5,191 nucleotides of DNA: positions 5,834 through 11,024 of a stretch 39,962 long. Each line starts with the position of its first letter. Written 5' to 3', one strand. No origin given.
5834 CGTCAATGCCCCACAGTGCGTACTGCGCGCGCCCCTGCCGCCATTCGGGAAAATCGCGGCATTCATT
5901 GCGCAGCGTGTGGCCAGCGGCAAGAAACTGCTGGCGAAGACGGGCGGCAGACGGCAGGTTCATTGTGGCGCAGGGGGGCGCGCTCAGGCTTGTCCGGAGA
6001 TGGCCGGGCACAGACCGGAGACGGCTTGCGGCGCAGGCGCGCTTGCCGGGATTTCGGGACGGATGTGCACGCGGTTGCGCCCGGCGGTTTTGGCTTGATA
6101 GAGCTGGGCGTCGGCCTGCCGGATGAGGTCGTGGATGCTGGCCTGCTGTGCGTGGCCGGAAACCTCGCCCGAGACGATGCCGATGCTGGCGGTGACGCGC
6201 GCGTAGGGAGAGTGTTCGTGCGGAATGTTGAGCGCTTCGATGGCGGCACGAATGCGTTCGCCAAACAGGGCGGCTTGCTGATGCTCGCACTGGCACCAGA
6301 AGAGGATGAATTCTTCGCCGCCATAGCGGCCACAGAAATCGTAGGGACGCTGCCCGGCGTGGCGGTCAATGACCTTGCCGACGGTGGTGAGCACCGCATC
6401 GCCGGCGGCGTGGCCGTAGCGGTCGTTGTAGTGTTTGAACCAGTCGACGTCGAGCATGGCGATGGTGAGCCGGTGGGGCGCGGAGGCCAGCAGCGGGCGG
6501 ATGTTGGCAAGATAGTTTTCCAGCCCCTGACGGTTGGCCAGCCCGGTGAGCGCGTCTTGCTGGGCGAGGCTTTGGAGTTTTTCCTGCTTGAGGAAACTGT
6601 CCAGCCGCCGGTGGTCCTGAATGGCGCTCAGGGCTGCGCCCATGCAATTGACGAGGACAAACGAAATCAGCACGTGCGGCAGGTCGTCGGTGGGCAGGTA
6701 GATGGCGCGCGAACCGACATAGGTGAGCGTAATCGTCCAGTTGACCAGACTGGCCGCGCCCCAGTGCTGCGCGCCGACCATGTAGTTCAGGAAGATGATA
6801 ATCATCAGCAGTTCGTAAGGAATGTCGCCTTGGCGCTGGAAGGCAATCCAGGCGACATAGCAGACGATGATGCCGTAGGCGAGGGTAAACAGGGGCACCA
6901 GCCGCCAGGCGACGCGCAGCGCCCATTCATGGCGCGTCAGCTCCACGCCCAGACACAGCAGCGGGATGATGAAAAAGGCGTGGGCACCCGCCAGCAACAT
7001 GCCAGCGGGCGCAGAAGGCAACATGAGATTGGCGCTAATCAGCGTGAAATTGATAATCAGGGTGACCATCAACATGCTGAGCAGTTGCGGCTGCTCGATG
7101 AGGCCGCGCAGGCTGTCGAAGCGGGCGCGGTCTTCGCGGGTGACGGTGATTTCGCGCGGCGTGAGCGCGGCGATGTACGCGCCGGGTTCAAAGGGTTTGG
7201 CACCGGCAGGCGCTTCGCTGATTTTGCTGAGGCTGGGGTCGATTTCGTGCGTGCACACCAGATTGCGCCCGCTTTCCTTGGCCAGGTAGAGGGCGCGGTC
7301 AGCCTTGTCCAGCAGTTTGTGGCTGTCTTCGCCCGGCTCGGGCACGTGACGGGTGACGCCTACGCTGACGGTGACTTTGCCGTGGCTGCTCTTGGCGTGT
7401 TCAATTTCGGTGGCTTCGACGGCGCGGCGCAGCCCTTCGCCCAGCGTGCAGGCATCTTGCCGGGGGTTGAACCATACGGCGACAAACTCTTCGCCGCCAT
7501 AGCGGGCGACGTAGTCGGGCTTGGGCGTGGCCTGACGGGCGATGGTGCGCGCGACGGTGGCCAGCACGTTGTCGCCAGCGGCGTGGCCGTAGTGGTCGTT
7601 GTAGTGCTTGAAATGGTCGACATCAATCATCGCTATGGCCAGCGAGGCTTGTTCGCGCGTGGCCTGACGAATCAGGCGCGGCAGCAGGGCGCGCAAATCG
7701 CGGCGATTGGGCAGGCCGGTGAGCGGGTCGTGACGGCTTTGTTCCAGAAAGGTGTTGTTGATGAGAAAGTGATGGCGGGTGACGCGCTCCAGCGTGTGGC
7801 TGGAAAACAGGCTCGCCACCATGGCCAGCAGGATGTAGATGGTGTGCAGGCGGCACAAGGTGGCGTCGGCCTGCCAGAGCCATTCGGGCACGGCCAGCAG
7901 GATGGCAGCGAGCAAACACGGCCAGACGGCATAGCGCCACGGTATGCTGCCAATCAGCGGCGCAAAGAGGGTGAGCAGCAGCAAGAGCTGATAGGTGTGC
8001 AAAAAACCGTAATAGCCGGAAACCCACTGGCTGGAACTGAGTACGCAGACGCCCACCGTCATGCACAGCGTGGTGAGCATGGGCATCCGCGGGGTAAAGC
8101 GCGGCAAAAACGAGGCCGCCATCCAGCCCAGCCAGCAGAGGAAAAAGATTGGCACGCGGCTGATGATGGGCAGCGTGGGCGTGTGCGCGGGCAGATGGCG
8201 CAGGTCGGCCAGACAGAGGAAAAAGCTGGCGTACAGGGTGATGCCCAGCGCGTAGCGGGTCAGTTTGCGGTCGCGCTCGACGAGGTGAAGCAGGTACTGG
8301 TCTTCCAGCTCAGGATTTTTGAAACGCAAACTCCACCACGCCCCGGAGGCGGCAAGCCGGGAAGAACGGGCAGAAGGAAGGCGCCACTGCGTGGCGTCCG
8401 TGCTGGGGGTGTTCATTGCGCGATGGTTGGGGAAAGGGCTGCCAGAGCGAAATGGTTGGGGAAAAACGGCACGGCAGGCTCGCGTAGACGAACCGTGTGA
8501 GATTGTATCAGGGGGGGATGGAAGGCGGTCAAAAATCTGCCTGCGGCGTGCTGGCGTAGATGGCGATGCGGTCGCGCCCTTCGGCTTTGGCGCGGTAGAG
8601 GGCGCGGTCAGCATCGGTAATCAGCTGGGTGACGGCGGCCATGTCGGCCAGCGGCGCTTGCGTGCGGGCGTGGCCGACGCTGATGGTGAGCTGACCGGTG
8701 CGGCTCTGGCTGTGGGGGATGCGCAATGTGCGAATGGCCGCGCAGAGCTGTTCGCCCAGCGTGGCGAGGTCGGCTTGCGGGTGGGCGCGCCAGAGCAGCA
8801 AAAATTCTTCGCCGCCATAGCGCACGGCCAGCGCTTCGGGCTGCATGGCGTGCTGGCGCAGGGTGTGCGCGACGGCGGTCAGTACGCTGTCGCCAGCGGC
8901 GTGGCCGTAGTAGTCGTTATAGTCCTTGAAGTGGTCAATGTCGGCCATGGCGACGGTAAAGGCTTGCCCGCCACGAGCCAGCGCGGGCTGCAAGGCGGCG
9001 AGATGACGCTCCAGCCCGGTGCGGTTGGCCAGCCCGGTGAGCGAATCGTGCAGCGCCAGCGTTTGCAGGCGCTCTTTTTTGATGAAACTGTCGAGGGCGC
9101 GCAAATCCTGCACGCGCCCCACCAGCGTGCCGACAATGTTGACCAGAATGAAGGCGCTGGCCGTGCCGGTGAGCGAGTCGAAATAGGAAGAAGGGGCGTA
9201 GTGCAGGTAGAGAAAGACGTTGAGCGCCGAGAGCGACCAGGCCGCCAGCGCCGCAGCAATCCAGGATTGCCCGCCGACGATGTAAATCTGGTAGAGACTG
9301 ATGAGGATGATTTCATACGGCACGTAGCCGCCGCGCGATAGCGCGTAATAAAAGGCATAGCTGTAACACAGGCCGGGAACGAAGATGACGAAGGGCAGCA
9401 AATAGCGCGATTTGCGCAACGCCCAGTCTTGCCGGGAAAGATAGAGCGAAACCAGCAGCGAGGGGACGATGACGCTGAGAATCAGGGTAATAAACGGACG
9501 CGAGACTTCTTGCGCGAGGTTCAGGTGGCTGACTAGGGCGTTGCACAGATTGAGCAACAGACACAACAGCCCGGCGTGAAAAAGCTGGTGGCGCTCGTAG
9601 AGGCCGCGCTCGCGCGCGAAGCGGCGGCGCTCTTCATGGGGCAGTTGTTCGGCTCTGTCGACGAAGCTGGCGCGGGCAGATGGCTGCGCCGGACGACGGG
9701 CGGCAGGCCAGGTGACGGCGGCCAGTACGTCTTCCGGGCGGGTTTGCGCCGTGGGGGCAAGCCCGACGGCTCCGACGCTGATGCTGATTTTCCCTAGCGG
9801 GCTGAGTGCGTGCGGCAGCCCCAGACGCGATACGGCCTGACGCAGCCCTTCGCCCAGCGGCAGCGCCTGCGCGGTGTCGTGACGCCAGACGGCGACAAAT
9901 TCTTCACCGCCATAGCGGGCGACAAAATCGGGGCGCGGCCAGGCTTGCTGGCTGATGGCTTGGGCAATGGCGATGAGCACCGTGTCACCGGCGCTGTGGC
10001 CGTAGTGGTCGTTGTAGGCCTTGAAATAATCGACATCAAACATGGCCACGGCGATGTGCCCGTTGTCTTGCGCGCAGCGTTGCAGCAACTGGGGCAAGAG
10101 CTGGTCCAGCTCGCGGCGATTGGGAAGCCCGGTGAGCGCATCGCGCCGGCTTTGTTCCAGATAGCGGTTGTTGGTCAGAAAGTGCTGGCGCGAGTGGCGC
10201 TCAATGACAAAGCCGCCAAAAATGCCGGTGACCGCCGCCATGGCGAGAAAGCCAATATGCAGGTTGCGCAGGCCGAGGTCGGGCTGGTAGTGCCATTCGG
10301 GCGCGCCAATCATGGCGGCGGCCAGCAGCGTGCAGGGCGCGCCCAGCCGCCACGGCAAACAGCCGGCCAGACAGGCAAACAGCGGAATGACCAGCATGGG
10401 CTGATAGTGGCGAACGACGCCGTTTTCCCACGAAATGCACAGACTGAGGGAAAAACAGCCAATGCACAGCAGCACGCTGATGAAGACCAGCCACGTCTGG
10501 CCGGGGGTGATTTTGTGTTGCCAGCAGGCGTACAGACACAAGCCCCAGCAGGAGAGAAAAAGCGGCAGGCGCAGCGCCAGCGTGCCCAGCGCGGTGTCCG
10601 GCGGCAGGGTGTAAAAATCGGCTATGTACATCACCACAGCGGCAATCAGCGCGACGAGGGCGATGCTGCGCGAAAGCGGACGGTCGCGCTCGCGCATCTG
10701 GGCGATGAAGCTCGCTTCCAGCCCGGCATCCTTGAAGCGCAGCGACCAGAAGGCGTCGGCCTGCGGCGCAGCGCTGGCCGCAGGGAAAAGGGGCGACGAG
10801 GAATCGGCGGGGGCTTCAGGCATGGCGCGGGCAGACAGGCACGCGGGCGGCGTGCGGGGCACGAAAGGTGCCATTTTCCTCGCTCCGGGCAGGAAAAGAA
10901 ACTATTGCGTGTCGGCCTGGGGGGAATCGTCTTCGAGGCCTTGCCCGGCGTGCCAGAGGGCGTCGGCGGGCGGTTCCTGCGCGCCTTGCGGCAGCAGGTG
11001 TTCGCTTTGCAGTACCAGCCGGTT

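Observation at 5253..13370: Co-directional array of three paralogous twin-GGDEF membrane proteins ending in a 2H phosphoesterase gene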

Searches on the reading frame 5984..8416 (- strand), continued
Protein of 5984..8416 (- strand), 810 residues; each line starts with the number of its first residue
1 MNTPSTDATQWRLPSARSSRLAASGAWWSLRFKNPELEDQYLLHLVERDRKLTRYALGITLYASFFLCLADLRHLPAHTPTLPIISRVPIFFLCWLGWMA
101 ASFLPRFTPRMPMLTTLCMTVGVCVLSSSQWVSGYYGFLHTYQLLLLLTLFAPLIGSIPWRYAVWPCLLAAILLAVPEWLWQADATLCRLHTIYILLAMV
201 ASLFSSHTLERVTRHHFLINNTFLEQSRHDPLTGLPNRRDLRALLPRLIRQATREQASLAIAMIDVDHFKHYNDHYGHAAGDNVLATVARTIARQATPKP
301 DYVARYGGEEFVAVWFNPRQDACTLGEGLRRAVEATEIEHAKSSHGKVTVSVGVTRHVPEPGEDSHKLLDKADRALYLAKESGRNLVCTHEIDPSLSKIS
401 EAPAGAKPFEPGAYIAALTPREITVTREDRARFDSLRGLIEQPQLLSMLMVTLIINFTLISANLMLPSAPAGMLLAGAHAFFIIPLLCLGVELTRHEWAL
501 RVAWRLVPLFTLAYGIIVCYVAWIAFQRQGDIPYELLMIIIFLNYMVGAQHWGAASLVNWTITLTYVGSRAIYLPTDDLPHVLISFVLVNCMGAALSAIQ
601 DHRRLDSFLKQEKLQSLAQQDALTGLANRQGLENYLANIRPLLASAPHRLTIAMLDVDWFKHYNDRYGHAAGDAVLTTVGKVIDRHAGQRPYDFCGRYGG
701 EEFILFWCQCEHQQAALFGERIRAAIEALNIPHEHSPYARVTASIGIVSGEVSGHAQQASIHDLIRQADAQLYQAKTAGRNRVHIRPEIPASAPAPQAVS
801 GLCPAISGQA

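Call 66: fold_search(model_id=the predicted structure, library=pdb)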
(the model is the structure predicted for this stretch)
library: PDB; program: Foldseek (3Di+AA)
matches with E <= 10: 433; with E <= 0.001: 101
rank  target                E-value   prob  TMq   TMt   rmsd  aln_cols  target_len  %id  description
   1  8wcn_B                6.2e-13  1.00  0.39  0.78   4.7       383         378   26  Cryo-EM structure of PAO1-ImcA with GMPCPP (released 2024-03-13)
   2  8wcn_A                6.2e-13  1.00  0.39  0.78   4.8       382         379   27  Cryo-EM structure of PAO1-ImcA with GMPCPP (released 2024-03-13)
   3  3bre_A                2.0e-12  1.00  0.21  0.49   5.5       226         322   32  Crystal Structure of P.aeruginosa PA3702 (released 2008-04-01)
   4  8sl4_A                2.8e-12  1.00  0.38  0.32  15.9       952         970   12  Dimeric form of human adenylyl cyclase 5 (released 2024-04-03)
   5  6r3q_A                3.9e-12  1.00  0.36  0.34  18.4       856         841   13  The structure of a membrane adenylyl cyclase bound to an activated stimulatory G protein (released 2019-05-08)
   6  8buz_A                6.3e-12  1.00  0.37  0.34  17.9       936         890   13  Structure of Adenylyl cyclase 8 bound to stimulatory G-protein, Ca2+/Calmodulin, Forskolin and MANT-GTP (released 2023-12-13)
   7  9u3u                  1.1e-11  1.00  0.40  0.38  17.0       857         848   12  Cryo-EM structure of human AC9_delC (released 2025-06-11)
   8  3i5c_A                1.2e-11  1.00  0.19  0.73   5.0       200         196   34  Crystal structure of a fusion protein containing the leucine zipper of GCN4 and the GGDEF domain of WspR from Pseudomo (released 2009-08-18)
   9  3i5b_B                1.8e-11  1.00  0.20  0.91   1.9       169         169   38  Crystal structure of the isolated GGDEF domain of WpsR from Pseudomonas aeruginosa (released 2009-08-18)
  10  3i5b_A                2.1e-11  1.00  0.19  0.85   2.8       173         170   37  Crystal structure of the isolated GGDEF domain of WpsR from Pseudomonas aeruginosa (released 2009-08-18)
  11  3bre_B                2.3e-11  1.00  0.20  0.46   7.7       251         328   29  Crystal Structure of P.aeruginosa PA3702 (released 2008-04-01)
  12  9t28                  2.9e-11  1.00  0.19  0.86   2.4       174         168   36  WspR response regulator with crystallization epitope mutations G306D:G308D (released 2025-12-10)
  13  3i5a                  4.3e-11  1.00  0.21  0.51   6.4       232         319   31  Crystal structure of full-length WpsR from Pseudomonas syringae (released 2009-08-18)
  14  7pde_A                5.6e-11  1.00  0.36  0.35  18.6       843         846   12  Structure of Adenylyl cyclase 9 in complex with Gs protein alpha subunit and MANT-GTP (released 2022-01-19)
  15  3i5c_B                7.6e-11  1.00  0.20  0.77   5.2       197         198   34  Crystal structure of a fusion protein containing the leucine zipper of GCN4 and the GGDEF domain of WspR from Pseudomo (released 2009-08-18)
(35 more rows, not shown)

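Call 71: search_solved_structures(query=window:5984-8416:-, max_evalue=1e-20, show_alignments=1)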
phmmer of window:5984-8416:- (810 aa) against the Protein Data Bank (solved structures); distinct sequences matched with E-value up to 1e-20: 33.
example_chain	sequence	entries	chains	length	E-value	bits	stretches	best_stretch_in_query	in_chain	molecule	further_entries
8wcn_A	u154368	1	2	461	6e-39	137.3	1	10-387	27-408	Diguanylate cyclase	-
3i5a_A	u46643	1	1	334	2.4e-34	122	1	208-388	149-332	Response regulator/GGDEF domain protein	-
3bre_A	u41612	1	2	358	9.7e-33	116.7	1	211-408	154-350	Probable two-component response regulator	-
3i5c_A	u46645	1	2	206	3.6e-32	114.8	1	227-390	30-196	Fusion of General control protein GCN4 and WSPR response regulator protein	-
3i5b_A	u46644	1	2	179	6.5e-32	114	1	229-390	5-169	WspR response regulator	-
9t28_A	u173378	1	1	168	1.1e-31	113.2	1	229-387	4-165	diguanylate cyclase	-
8c05_A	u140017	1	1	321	1.7e-29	106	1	610-783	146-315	Sensor domain-containing diguanylate cyclase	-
6tts_A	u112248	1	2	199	1.5e-26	96.2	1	227-395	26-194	GGDEF diguanylate cyclase DgcB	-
5euh_A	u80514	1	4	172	2.3e-26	95.7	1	620-785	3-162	Putative GGDEF domain membrane protein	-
6ttr_A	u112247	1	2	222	4e-25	91.5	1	225-395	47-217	GGDEF diguanylate cyclase DgcB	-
7e6g_A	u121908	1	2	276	1.1e-24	90.1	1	220-396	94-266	Putative GGDEF domain protein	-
4urs_A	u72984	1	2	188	3.9e-24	88.3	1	227-381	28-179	DIGUANYLATE CYCLASE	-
6hbz_A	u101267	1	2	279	4.1e-24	88.2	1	219-386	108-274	GGDEF domain protein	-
4urg_A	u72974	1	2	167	1.4e-23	86.4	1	229-382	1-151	DIGUANYLATE CYCLASE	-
3tvk_A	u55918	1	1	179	2.8e-23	85.5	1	227-387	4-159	Diguanylate cyclase DgcZ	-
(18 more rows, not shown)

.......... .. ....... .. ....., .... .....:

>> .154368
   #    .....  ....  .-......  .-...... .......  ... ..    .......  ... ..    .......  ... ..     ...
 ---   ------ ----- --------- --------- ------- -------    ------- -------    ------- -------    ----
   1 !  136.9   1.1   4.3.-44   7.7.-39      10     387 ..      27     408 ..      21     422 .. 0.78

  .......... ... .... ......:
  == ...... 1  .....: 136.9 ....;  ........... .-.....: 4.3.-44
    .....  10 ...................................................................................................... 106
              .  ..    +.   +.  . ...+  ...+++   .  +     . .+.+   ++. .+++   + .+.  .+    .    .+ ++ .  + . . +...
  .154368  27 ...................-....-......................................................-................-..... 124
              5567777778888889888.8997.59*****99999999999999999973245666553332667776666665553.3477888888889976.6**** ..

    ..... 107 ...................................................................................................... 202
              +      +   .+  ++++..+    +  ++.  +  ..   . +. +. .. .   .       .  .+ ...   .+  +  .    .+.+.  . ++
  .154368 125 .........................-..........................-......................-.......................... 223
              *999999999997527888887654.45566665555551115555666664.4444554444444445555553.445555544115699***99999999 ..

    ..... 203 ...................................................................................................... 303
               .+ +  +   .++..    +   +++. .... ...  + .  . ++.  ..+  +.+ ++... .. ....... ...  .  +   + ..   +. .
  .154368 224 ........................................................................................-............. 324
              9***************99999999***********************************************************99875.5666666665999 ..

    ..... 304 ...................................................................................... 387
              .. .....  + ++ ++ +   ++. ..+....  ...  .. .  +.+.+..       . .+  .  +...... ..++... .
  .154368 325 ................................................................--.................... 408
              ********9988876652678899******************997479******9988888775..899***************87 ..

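Call 98: find_encoding_contigs(protein=P0121, flank=4000, max_places=6)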
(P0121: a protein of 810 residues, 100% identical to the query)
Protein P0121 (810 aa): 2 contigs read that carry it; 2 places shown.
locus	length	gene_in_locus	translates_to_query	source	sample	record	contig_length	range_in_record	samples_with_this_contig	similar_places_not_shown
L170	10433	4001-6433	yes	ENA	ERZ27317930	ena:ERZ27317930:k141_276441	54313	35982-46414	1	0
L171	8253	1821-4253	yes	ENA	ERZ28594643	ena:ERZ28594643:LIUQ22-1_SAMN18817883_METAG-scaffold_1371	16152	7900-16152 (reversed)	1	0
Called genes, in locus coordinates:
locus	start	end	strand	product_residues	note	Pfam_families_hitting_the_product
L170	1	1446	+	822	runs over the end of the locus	PF00990:GGDEF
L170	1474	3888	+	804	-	PF00990:GGDEF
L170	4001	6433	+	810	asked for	PF00990:GGDEF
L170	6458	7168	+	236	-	PF13563:2_5_RNA_ligase2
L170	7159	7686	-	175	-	PF01923:Cob_adeno_trans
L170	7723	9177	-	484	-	PF01523:PmbA_TldD_1st, PF19290:PmbA_TldD_2nd, PF19289:PmbA_TldD_3rd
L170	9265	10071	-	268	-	PF00795:CN_hydrolase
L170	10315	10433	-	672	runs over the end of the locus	PF00089:Trypsin, PF13365:Trypsin_2, PF00595:PDZ (weak), PF13180:PDZ_2, PF17820:PDZ_6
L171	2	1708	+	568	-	?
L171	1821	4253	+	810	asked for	PF00990:GGDEF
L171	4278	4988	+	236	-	PF13563:2_5_RNA_ligase2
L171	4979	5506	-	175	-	PF01923:Cob_adeno_trans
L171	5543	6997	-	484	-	PF01523:PmbA_TldD_1st, PF19290:PmbA_TldD_2nd, PF19289:PmbA_TldD_3rd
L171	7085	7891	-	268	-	PF00795:CN_hydrolase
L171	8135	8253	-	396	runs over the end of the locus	PF00089:Trypsin, PF13365:Trypsin_2, PF00595:PDZ (weak), PF13180:PDZ_2, PF17820:PDZ_6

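Call 111: search_protein_representatives(alignment_id=A2)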
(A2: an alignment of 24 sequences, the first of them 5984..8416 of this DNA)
Query: 24 sequences, 808 profile positions. Proteins with E-value up to 0.001 (for the whole library): 584207; up to 1e-10: 473781; up to 1e-30: 120184. The best 150 are listed.
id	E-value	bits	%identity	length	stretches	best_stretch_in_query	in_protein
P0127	0.0e+00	1241.1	-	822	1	4-804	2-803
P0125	0.0e+00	1175.3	-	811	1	1-803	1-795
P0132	0.0e+00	1136.7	-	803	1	2-792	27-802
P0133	0.0e+00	1108.1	-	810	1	2-804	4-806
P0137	0.0e+00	1061.9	-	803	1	13-795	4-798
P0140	2.0e-293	992.1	-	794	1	8-796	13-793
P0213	3.2e-266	902.2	-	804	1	30-803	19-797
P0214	8.4e-205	699.0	-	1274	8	230-389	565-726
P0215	2.2e-125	436.3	-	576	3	222-397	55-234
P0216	6.6e-122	424.8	-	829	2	22-408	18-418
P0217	1.5e-117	410.5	-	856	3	25-390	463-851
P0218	4.4e-115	402.3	-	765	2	25-397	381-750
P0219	4.3e-114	399.0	-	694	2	38-391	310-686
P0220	6.4e-114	398.4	-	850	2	26-391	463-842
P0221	3.6e-113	396.0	-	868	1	32-787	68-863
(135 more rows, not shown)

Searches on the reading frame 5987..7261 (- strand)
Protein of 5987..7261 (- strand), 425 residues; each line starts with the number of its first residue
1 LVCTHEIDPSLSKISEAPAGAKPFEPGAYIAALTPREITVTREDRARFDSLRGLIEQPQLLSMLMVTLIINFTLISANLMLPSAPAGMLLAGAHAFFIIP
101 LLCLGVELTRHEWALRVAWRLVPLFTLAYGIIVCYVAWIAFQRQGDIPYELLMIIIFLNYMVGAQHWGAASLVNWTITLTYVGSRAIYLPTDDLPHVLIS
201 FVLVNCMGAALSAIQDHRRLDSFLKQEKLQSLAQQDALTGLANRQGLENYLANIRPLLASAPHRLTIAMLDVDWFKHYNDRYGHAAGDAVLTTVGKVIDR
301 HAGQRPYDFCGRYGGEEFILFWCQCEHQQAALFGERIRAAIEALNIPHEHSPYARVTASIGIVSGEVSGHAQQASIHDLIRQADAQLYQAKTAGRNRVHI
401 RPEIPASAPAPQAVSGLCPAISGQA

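Call 73: search_solved_structures(query=window:5987-7261:-, max_evalue=1e-25, show_alignments=1)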
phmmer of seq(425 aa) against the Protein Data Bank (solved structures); distinct sequences matched with E-value up to 1e-25: 8.
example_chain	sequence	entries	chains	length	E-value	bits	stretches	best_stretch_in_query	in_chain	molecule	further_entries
8wcn_A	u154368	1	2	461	2.7e-31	112.3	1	189-400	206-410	Diguanylate cyclase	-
3i5c_A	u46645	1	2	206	4.6e-30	108.2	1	227-409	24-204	Fusion of General control protein GCN4 and WSPR response regulator protein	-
8c05_A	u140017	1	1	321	6e-30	107.9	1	225-398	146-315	Sensor domain-containing diguanylate cyclase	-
3bre_A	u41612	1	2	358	6.3e-30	107.8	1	228-411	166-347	Probable two-component response regulator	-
3i5b_A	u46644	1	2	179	4.8e-29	104.9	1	232-409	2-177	WspR response regulator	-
9t28_A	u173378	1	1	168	1.8e-27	99.7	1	235-399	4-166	diguanylate cyclase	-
3i5a_A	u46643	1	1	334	2.1e-27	99.5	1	228-398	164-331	Response regulator/GGDEF domain protein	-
5euh_A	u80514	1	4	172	9.4e-27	97.3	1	234-400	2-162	Putative GGDEF domain membrane protein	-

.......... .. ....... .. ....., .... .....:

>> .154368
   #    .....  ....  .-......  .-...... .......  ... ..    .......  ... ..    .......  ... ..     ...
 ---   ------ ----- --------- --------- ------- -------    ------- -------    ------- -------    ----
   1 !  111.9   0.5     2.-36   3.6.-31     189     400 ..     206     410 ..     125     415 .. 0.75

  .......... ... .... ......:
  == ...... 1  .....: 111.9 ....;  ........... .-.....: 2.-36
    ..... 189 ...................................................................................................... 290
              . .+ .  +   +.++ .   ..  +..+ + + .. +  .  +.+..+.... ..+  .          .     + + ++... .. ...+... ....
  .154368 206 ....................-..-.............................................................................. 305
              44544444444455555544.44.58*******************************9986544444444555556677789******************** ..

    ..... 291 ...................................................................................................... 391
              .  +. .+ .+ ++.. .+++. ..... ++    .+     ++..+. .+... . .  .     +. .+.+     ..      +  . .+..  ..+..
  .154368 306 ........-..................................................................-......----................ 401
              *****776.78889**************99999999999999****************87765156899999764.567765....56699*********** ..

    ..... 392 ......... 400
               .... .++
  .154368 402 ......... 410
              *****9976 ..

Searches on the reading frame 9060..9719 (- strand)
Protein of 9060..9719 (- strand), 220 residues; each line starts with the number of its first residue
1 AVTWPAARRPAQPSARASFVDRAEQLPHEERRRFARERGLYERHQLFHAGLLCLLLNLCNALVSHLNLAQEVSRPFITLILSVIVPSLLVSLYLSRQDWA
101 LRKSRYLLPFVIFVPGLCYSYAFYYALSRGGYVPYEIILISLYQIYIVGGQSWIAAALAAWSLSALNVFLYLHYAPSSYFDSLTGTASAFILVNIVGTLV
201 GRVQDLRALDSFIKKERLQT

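Call 30: search_protein_families(library=pfam, proteins=[window:9060-9719:-], max_evalue=10)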
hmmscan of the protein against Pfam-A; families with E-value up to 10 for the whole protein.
seq(220 aa): 1 family
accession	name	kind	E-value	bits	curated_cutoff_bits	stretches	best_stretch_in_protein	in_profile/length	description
PF13664.11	DUF4149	-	1.1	10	24.6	1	46-97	41-92/102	Domain of unknown function (DUF4149)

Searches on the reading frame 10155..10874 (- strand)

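Call 30: search_protein_families(library=pfam, proteins=[window:10155-10874:-], max_evalue=10)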
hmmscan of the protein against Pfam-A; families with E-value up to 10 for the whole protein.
seq(240 aa): 3 families
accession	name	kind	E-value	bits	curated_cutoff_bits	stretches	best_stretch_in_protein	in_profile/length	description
PF12046.13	CCB1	-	0.27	11.1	25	1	124-176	76-126/168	Cofactor assembly of complex C subunit B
PF19870.4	DUF6343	-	0.46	11.3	27.2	1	100-164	13-78/82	Family of unknown function (DUF6343)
PF05360.19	YiaAB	-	2.4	8.9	26.6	1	208-229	31-52/53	yiaA/B two helix domain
